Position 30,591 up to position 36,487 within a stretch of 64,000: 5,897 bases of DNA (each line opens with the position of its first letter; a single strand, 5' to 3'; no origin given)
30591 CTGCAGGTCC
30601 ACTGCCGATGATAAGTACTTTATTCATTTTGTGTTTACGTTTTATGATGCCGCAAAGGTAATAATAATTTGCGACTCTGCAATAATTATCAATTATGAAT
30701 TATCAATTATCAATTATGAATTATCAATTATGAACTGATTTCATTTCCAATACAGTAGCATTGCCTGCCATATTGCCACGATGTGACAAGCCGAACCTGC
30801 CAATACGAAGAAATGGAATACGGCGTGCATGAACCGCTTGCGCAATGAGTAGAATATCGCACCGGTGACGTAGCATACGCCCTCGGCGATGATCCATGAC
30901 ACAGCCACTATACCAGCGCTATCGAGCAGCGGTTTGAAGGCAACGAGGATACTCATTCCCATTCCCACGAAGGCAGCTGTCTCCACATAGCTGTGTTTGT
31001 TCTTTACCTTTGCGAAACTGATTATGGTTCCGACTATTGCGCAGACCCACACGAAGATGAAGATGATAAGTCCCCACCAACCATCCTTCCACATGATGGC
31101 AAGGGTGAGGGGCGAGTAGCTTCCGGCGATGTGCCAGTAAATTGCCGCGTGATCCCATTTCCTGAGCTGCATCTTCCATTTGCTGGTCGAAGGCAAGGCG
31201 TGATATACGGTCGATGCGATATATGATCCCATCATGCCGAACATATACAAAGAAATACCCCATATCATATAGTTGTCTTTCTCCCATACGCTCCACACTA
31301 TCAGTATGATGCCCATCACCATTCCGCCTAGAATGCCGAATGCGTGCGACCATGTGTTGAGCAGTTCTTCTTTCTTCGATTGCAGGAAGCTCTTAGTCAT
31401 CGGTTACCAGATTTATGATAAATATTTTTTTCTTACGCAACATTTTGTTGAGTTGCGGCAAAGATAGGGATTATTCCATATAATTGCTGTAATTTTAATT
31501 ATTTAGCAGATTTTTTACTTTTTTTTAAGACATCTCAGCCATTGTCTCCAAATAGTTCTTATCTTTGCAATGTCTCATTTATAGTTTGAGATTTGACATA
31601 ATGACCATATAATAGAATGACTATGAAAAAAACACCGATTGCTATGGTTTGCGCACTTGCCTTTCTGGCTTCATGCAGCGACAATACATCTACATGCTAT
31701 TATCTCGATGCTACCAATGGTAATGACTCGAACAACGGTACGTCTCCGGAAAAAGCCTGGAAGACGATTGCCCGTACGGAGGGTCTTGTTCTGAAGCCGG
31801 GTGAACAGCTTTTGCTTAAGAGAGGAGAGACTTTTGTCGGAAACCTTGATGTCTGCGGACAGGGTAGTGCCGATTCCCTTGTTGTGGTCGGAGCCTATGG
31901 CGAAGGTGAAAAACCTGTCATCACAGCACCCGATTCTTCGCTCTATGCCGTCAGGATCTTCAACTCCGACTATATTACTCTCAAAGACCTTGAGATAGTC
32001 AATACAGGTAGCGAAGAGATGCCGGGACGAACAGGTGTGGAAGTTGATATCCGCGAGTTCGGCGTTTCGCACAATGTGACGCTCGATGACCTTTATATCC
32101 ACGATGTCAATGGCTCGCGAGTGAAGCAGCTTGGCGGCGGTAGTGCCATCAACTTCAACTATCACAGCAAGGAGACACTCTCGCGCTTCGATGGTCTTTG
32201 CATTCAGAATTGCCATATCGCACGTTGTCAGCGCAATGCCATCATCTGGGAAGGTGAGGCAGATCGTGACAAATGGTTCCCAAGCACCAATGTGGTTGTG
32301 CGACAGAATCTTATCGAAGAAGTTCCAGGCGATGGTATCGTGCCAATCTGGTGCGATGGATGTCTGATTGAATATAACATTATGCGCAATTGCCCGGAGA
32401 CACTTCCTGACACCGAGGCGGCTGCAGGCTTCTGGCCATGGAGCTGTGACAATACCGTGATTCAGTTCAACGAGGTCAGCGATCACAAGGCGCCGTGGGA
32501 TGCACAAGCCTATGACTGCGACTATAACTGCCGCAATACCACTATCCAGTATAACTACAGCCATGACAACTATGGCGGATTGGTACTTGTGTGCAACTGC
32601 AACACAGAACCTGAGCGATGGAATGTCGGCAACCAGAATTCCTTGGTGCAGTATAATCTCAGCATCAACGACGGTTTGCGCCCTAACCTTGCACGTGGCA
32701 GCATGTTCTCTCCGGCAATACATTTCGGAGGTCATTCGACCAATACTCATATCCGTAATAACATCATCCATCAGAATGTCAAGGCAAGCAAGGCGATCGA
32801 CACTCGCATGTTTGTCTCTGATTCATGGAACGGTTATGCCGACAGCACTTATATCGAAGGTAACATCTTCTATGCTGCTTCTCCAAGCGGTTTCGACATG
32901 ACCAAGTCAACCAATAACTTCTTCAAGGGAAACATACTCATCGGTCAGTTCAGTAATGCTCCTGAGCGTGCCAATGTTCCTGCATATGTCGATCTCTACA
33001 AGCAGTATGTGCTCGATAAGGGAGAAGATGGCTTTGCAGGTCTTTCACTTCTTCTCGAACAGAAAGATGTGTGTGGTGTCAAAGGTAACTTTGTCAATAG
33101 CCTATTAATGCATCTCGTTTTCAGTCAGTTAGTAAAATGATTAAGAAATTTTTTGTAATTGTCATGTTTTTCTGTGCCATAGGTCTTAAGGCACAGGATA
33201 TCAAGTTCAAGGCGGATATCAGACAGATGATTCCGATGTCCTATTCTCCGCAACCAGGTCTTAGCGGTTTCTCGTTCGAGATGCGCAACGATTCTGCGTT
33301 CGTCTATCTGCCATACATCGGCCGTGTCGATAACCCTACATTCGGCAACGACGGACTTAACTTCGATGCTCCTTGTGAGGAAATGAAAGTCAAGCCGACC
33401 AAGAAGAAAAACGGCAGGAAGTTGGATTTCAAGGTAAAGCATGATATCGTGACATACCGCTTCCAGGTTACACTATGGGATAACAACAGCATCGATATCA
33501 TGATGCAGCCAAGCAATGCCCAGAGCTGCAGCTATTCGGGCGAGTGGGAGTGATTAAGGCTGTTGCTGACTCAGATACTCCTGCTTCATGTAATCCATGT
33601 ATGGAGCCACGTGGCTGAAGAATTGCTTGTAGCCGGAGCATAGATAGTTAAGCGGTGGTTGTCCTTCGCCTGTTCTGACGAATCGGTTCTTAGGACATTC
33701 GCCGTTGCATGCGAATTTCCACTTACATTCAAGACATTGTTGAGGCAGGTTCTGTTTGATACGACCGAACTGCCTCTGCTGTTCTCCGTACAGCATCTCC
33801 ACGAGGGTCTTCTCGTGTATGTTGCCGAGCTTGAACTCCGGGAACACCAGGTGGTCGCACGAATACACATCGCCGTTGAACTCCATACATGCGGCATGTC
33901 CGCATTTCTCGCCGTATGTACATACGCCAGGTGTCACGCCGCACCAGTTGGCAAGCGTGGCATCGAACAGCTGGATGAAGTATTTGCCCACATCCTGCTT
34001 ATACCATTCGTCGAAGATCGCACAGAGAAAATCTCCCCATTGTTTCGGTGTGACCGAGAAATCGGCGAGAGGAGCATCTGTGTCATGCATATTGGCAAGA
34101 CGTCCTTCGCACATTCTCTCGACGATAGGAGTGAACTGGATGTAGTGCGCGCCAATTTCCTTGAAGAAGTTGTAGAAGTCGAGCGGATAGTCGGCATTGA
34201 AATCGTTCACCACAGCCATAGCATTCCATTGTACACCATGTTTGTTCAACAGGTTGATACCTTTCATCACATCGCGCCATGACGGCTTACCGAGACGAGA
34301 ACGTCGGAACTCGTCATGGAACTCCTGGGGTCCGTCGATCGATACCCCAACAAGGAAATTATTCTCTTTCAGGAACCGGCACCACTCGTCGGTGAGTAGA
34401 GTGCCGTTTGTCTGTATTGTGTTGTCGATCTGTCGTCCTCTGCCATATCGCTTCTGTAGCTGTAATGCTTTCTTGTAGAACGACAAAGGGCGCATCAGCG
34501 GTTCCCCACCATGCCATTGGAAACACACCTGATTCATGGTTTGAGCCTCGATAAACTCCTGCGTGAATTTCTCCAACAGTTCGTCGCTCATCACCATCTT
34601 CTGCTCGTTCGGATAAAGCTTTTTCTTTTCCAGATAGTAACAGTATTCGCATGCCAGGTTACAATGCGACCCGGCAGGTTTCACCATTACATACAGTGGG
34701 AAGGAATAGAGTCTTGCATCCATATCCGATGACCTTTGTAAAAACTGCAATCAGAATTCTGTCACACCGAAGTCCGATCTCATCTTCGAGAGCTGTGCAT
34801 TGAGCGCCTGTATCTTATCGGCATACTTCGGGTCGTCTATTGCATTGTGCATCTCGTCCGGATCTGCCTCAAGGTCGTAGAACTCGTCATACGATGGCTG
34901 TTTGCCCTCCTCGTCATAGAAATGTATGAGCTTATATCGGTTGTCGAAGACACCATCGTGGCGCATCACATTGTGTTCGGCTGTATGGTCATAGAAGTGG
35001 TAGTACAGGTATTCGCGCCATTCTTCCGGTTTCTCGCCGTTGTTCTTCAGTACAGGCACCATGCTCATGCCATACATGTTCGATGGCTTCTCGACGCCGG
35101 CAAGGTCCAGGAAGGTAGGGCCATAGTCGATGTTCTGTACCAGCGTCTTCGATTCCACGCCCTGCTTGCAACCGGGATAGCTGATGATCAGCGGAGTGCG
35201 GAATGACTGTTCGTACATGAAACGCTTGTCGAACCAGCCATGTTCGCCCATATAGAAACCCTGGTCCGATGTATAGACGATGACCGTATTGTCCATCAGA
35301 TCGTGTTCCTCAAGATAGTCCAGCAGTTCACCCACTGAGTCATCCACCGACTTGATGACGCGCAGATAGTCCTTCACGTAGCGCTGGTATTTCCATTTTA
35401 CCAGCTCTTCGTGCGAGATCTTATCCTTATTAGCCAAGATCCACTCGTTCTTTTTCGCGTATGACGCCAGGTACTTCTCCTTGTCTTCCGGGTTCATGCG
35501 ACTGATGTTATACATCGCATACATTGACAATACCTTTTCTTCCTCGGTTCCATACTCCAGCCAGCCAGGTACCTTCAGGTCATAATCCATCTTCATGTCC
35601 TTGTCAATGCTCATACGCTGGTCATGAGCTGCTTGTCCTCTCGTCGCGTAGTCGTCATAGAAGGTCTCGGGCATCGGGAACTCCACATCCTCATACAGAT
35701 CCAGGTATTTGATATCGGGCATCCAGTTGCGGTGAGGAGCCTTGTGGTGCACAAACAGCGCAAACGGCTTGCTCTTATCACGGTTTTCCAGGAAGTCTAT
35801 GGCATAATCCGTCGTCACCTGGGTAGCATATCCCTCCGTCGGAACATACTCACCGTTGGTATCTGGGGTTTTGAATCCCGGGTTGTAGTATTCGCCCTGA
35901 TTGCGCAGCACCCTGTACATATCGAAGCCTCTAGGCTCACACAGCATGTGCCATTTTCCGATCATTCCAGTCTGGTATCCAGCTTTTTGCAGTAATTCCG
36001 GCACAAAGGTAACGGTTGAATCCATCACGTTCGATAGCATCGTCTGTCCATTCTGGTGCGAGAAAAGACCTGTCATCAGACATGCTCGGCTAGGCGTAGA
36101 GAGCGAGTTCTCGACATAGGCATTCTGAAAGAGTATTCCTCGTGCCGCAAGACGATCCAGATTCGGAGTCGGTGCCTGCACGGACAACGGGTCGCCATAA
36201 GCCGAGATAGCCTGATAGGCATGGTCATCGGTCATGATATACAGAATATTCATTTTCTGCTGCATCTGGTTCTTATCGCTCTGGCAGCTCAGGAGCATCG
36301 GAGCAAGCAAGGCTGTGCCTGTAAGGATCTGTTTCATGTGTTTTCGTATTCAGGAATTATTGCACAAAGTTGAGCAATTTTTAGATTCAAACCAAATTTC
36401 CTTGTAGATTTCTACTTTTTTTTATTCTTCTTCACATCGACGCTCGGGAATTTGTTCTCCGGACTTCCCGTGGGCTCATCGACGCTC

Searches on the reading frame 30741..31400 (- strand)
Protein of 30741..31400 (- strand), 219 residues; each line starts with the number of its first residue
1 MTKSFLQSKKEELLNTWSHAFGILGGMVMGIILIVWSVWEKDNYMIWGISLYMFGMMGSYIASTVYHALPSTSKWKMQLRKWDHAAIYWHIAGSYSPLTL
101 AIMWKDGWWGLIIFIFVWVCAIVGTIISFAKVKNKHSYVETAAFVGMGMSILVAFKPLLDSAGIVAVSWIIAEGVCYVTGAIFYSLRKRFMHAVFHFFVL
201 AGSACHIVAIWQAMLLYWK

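Call 81: search_protein_families(library=pfam, proteins=[window:30741-31400:-])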
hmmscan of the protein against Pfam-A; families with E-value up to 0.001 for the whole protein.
window:30741-31400:- (219 aa): 1 family
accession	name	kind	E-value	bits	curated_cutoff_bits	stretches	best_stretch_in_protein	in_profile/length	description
PF03006.26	HlyIII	-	1.1e-41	143.4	26.2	1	9-207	3-224/224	Haemolysin-III related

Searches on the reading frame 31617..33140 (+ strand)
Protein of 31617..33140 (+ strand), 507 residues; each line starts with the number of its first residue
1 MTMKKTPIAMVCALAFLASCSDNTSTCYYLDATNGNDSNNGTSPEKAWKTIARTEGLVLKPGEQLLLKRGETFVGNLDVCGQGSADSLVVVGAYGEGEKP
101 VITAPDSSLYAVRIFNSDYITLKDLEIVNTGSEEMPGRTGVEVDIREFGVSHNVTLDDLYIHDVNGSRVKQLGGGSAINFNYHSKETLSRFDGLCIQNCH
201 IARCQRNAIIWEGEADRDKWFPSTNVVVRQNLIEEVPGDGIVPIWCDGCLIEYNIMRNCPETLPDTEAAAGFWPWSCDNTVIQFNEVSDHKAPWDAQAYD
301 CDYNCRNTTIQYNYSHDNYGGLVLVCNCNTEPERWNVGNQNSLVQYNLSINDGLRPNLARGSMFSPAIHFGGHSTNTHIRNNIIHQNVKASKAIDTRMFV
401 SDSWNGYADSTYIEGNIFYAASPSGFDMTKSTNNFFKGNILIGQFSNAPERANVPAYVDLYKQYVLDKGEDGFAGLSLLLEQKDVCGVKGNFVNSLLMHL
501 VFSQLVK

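Call 81: search_protein_families(library=pfam, proteins=[window:31617-33140:+])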
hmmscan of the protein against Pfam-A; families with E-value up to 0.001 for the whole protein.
window:31617-33140:+ (507 aa): 1 family
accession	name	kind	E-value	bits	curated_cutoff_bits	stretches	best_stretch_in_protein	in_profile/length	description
PF13229.12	Beta_helix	-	7.3e-13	48.9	25.9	1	196-383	13-157/158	Right handed beta helix region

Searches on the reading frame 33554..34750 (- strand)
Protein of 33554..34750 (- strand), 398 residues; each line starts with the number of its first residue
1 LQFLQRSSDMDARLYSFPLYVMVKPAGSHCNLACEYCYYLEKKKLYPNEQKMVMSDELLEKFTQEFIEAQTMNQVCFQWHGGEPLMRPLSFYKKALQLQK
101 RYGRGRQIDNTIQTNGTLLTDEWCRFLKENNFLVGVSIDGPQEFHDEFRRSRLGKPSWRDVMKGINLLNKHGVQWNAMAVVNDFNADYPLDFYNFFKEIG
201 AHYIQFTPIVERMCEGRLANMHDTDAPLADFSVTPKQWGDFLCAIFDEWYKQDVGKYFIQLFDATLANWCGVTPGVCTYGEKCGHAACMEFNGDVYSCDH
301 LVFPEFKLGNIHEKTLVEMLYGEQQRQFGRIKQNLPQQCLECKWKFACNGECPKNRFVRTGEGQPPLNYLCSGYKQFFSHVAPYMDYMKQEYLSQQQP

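Call 81: search_protein_families(library=pfam, proteins=[window:33554-34750:-])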
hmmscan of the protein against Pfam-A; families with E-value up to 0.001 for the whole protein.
window:33554-34750:- (398 aa): 3 families
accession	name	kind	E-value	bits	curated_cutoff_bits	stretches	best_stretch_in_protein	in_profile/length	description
PF04055.27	Radical_SAM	-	2.1e-20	74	29.5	1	29-195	6-165/166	Radical SAM superfamily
PF13186.11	SPASM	-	2.9e-08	34.3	21.5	1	289-343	10-67/67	Iron-sulfur cluster-binding domain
PF13353.11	Fer4_12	-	5e-05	24.1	22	1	28-139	13-118/137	4Fe-4S single cluster domain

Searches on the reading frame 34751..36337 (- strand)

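Call 81: search_protein_families(library=pfam, proteins=[window:34751-36337:-])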
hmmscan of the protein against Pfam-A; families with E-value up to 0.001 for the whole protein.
window:34751-36337:- (528 aa): 3 families
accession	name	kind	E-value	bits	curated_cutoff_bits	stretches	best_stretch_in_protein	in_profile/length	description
PF00884.28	Sulfatase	-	2.3e-57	195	25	1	30-415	2-301/301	Sulfatase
PF16347.10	SGSH_C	-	1.5e-56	191.3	29.3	1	364-521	1-153/154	N-sulphoglucosamine sulphohydrolase, C-terminal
PF01663.27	Phosphodiest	-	3.8e-06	27.2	23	0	324-361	184-221/342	Type I phosphodiesterase / nucleotide pyrophosphatase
